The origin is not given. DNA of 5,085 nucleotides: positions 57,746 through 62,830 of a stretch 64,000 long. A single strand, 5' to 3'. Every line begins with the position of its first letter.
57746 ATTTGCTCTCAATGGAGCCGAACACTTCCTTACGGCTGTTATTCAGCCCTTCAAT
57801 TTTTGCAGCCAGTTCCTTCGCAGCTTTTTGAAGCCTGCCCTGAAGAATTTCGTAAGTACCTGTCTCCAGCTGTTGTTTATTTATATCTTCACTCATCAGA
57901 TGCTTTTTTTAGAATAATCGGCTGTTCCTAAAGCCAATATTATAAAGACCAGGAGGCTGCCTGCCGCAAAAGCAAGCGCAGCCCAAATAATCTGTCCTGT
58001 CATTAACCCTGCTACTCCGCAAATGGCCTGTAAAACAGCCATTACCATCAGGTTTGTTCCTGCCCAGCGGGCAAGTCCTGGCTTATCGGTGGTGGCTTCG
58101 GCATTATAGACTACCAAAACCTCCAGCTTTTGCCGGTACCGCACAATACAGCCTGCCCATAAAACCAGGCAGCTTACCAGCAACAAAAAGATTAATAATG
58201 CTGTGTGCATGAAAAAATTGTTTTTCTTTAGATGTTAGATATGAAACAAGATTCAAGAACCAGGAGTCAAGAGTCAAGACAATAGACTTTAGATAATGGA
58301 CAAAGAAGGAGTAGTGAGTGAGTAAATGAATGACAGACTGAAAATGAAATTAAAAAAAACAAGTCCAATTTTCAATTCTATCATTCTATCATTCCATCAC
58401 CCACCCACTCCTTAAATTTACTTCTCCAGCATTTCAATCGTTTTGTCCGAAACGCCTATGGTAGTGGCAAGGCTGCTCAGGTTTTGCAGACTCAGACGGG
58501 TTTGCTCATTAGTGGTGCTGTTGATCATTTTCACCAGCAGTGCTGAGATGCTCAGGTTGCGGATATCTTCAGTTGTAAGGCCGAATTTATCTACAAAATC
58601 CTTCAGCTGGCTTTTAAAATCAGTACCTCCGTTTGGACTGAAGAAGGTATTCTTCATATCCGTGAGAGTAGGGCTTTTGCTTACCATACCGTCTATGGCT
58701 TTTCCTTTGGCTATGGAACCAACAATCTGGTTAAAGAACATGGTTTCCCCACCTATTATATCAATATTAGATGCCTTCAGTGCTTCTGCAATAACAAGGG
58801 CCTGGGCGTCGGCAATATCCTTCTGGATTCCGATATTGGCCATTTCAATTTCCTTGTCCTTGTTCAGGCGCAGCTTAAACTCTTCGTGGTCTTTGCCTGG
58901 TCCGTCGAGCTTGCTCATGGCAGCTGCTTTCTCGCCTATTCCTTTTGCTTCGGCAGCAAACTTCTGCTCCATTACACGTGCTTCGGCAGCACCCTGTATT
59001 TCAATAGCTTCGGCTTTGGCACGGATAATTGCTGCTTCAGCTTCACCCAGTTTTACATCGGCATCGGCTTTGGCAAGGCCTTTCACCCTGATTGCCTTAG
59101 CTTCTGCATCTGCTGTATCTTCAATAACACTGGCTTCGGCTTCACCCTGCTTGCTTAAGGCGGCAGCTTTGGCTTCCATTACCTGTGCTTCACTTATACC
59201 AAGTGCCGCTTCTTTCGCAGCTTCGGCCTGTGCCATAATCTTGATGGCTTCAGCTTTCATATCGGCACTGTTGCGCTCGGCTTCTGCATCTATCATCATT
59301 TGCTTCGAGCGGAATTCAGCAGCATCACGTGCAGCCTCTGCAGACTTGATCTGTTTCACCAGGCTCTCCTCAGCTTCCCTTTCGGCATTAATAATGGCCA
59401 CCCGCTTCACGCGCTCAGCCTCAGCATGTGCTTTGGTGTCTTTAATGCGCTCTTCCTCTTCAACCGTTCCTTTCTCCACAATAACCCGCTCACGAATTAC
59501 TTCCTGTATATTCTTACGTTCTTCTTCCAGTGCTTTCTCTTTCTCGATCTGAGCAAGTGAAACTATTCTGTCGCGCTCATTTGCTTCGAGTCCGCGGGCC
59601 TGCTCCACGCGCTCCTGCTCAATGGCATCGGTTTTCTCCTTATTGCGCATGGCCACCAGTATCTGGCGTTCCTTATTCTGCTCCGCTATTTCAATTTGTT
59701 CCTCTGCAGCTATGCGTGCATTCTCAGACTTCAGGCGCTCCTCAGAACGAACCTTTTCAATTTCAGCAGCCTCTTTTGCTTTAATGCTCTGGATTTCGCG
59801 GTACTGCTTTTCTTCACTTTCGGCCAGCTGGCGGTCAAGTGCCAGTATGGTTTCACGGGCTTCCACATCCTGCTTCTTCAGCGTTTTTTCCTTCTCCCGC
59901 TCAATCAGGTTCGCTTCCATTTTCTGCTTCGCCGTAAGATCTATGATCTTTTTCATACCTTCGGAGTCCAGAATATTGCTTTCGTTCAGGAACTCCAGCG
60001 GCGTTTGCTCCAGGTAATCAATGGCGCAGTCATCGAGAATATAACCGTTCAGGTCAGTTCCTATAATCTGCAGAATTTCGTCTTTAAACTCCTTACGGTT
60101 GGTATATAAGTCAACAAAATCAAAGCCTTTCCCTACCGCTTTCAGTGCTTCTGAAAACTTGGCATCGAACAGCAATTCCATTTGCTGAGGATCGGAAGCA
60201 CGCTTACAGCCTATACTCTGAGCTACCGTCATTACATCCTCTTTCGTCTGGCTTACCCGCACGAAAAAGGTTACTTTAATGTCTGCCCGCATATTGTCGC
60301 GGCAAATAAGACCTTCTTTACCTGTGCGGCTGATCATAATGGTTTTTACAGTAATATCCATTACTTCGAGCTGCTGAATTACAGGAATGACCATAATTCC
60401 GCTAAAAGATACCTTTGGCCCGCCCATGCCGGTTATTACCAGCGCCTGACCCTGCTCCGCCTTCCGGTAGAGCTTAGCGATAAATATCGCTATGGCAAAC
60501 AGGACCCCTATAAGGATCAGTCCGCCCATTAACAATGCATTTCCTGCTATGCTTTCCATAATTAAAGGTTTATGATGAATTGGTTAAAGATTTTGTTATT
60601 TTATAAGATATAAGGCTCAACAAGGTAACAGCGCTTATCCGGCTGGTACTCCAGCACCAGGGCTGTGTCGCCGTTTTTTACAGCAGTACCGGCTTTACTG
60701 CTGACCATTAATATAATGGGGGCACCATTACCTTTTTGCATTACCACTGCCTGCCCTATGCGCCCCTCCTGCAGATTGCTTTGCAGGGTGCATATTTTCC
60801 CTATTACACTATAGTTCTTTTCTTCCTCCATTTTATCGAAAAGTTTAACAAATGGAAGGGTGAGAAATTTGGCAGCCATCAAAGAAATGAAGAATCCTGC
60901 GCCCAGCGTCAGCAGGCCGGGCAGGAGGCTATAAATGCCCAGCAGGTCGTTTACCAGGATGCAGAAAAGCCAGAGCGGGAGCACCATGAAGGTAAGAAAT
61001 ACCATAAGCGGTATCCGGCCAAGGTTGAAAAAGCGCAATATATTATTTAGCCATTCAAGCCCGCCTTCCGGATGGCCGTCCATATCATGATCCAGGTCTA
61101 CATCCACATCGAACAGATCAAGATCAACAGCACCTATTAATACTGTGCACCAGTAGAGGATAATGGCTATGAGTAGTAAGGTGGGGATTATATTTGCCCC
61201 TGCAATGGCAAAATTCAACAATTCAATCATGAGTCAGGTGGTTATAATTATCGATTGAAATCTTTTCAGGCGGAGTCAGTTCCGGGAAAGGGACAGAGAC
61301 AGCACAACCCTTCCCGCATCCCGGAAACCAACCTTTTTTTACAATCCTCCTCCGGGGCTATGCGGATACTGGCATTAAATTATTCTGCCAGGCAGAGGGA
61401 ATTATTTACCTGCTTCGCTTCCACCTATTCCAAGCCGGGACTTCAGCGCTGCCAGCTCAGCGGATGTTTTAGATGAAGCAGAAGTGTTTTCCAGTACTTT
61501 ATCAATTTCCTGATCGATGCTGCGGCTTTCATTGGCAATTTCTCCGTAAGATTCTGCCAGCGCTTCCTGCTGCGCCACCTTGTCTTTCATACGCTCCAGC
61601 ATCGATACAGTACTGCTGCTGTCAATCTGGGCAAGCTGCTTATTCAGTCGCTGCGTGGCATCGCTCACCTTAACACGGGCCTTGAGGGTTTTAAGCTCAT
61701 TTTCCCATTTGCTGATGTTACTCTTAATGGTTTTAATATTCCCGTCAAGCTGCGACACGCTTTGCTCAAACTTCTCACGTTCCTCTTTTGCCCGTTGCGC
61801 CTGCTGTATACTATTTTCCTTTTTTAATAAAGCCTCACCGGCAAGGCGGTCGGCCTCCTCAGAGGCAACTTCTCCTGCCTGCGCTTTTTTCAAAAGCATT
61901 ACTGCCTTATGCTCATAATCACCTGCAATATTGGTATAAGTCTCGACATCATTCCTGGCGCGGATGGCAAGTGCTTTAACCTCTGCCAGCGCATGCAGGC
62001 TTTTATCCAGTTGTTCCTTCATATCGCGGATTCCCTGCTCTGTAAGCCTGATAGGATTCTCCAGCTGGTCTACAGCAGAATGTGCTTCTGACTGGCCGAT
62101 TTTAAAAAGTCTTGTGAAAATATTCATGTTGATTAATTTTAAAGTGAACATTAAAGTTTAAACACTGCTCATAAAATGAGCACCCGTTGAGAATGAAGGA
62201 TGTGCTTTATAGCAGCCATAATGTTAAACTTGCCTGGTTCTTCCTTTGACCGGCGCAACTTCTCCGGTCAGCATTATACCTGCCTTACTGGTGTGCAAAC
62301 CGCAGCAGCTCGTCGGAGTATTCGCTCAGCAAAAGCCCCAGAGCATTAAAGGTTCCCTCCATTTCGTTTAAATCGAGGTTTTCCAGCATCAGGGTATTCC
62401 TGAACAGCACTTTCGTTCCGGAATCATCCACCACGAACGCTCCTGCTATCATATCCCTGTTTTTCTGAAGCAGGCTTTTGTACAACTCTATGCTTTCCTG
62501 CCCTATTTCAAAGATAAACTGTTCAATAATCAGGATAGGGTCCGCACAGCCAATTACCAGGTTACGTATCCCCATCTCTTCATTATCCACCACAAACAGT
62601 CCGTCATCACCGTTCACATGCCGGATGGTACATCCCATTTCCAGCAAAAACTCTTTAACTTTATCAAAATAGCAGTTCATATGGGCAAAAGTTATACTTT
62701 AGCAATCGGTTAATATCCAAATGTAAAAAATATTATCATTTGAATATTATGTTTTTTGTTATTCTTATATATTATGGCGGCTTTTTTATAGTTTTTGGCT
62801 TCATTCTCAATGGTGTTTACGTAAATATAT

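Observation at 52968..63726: Candidate novel membrane-remodelling or envelope-stress system (PspA, NfeD, flotillin, giant MoxR-type ATPase, cI-like repressor)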

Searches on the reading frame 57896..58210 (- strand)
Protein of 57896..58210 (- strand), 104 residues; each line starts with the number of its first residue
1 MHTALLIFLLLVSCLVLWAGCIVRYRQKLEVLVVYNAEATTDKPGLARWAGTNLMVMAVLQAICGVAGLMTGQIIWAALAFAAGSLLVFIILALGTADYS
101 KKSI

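Call 3: search_protein_families(library=pfam, proteins=[window:57896-58210:-], max_evalue=0.01)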
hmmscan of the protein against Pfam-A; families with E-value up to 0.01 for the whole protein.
window:57896-58210:- (104 aa): 1 family
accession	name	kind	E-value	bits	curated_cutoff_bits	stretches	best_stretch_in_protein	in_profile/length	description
PF12650.12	DUF3784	-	0.00014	22.5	28.1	1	11-93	2-90/94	Domain of unknown function (DUF3784)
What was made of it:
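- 57896..58210 (-): 104-aa mini-protein with three hydrophobic segments (DUF3784-like). It overlaps the giant gene's start by 1 nt (TGATG). It occupies a variable slot and is found only in close relatives. DUF3784 22.5 bits, below the cut-off (call 3).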

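Call 4: search_protein_families(library=ncbifam, proteins=[window:57896-58210:-], max_evalue=0.01)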
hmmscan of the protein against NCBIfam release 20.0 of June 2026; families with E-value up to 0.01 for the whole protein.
window:57896-58210:- (104 aa): 0 families

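Call 9: search_protein_families(library=padloc, proteins=[window:57896-58210:-], max_evalue=0.01)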
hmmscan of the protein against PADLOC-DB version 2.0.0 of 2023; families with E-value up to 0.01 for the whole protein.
window:57896-58210:- (104 aa): 0 families

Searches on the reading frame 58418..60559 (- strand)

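Call 3: search_protein_families(library=pfam, proteins=[window:58418-60559:-], max_evalue=0.01)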
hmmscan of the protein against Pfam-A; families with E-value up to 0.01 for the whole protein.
window:58418-60559:- (713 aa): 1 family
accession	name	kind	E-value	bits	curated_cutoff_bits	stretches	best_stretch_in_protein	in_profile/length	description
PF01145.31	Band_7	-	2.7e-08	34.5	23.6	1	33-173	2-133/176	SPFH domain / Band 7 family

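Call 4: search_protein_families(library=ncbifam, proteins=[window:58418-60559:-], max_evalue=0.01)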
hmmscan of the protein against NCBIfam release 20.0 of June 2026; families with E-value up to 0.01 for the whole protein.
window:58418-60559:- (713 aa): 0 families

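Call 9: search_protein_families(library=padloc, proteins=[window:58418-60559:-], max_evalue=0.01)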
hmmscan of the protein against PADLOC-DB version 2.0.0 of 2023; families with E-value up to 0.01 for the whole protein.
window:58418-60559:- (713 aa): 0 families

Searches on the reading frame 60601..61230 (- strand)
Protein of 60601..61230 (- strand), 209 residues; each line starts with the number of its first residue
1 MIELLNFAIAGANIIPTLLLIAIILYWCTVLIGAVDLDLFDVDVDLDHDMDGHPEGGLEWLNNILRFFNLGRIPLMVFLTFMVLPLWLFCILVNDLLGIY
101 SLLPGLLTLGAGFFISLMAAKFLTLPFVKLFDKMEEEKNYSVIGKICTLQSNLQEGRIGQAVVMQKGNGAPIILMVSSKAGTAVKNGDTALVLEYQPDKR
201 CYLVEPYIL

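Call 3: search_protein_families(library=pfam, proteins=[window:60601-61230:-], max_evalue=0.01)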
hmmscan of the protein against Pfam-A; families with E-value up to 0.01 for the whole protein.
window:60601-61230:- (209 aa): 1 family
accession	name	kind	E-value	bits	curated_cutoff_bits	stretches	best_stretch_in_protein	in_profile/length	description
PF21001.2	YqiJ_N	-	0.0025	18.4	23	1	19-117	11-112/116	Inner membrane protein YqiJ, N-terminal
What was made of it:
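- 60601..61230 (-): YqiJ/YuaF-like (NfeD-type) membrane protein. It has an N-terminal TM helix, an Asp-rich loop, further TM helices and a C-terminal beta-rich domain. The window protein scores YqiJ_N E 2.5e-3, below the cut-off (call 3).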

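Call 4: search_protein_families(library=ncbifam, proteins=[window:60601-61230:-], max_evalue=0.01)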
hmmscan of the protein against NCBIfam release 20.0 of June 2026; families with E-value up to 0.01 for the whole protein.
window:60601-61230:- (209 aa): 0 families

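Call 9: search_protein_families(library=padloc, proteins=[window:60601-61230:-], max_evalue=0.01)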
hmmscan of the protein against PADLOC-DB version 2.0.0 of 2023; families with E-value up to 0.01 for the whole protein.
window:60601-61230:- (209 aa): 0 families

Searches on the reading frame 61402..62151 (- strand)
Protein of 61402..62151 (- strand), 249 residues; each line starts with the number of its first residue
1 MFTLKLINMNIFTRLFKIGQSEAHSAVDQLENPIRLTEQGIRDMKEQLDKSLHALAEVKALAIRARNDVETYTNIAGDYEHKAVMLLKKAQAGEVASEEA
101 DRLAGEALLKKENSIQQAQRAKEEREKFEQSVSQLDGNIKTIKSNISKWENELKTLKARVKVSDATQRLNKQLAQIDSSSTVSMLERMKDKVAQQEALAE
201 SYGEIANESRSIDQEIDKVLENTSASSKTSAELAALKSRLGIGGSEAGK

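Call 3: search_protein_families(library=pfam, proteins=[window:61402-62151:-], max_evalue=0.01)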
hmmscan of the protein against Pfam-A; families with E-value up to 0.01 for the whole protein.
window:61402-62151:- (249 aa): 3 families
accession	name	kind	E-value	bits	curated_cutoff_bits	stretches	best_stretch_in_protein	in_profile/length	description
PF04012.17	PspA_IM30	-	2.7e-41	142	33.9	1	10-239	1-217/220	PspA/IM30 family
PF08898.15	DUF1843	-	0.0055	17.7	23.3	0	185-218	16-49/52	Domain of unknown function (DUF1843)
PF10158.14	LOH1CR12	-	0.0057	17.2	24.7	1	161-235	9-84/131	Tumour suppressor protein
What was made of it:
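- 61402..62151 (-): PspA/IM30 (ESCRT-III superfamily) protein. The probable start is 62127 (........). PF04012 E 2.7e-41, 142 bits against a cut-off of 33.9 (call 3).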

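Call 4: search_protein_families(library=ncbifam, proteins=[window:61402-62151:-], max_evalue=0.01)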
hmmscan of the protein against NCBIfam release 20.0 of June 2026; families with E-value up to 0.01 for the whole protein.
window:61402-62151:- (249 aa): 8 families
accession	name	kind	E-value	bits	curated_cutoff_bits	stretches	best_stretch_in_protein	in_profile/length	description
TIGR02977.1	phageshock_pspA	equivalog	4.9e-13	49.3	242.95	1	9-240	1-217/219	phage shock protein PspA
NF045984.1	StressProtLiaH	equivalog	1.9e-10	40.8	380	1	14-211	5-193/225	stress responsive protein LiaH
TIGR02168.1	SMC_prok_B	equivalog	2.4e-07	28.9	567.35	1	22-233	683-894/1181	chromosome segregation protein SMC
NF007974.0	PRK10698.1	equivalog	2.5e-06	27.4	336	1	9-240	1-217/222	phage shock protein PspA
TIGR02169.1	SMC_prok_A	equivalog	0.00072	17.4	729.4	1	23-235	300-512/1165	chromosome segregation protein SMC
NF002572.0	PRK02224.1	equivalog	0.0019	16.6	1087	1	37-240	483-683/888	DNA double-strand break repair ATPase Rad50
NF007428.1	PRK09973.1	equivalog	0.0024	18.3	120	1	129-174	23-69/85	lipoprotein YqhH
TIGR01843.1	type_I_hlyD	subfamily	0.0039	16.2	208.65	1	97-224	110-237/422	HlyD family type I secretion periplasmic adaptor subunit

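Call 9: search_protein_families(library=padloc, proteins=[window:61402-62151:-], max_evalue=0.01)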
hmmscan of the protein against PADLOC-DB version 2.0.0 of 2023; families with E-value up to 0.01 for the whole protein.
window:61402-62151:- (249 aa): 8 families
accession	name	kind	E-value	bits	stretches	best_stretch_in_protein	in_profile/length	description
PDLC00505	JetC1|JetC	-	0.00046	16.4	1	2-201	597-789/1118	DUF3584 domain; MukB-like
PDLC02743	PbeC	-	0.00064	16.5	1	110-198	205-291/622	PbeC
PDLC00519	JetC1|JetC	-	0.00069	15.9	1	20-161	323-465/1097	DUF3584 domain; MukB-like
PDLC03859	LmuB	-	0.00078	16.7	1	27-222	271-467/611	-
PDLC03865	LmuB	-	0.0016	14.7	1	32-226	182-785/1007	-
PDLC00550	JetC2|JetC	-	0.0062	12.3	1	38-230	276-472/1355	DUF3584 domain; MukB-like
PDLC00582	JetC3|JetC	-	0.0063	12.3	1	52-230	391-558/1472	DUF3584 domain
PDLC00254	LmuB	-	0.0072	13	1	18-222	219-417/563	AAA ATPase domain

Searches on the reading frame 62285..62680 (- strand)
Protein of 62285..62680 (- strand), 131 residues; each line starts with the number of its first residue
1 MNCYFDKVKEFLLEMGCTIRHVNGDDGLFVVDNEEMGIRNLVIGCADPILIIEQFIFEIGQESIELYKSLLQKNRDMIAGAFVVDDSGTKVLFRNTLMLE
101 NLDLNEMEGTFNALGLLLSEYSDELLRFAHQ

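Call 3: search_protein_families(library=pfam, proteins=[window:62285-62680:-], max_evalue=0.01)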
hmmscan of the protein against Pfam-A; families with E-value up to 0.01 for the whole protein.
window:62285-62680:- (131 aa): 3 families
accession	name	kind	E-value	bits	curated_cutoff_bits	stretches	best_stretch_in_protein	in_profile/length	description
PF22550.1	CesT_Tir_1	-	1.1e-55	187.5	27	1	1-130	1-130/131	CesT_Tir_1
PF10722.14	YbjN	-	8.3e-07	29.7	22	1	6-125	3-124/126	Putative bacterial sensory transduction regulator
PF05932.18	CesT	-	0.001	19.7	22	1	50-113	43-110/119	Tir chaperone protein (CesT) family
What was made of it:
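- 62285..62680 (-): CesT/Tir-like (YbjN-like) small chaperone-fold protein. It forms a dyad with PspA. PF22550 CesT_Tir_1 E 1e-55 (call 3).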

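Call 4: search_protein_families(library=ncbifam, proteins=[window:62285-62680:-], max_evalue=0.01)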
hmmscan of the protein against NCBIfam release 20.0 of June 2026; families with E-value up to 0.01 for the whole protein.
window:62285-62680:- (131 aa): 0 families

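Call 9: search_protein_families(library=padloc, proteins=[window:62285-62680:-], max_evalue=0.01)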
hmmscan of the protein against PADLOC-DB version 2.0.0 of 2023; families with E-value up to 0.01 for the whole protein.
window:62285-62680:- (131 aa): 0 families
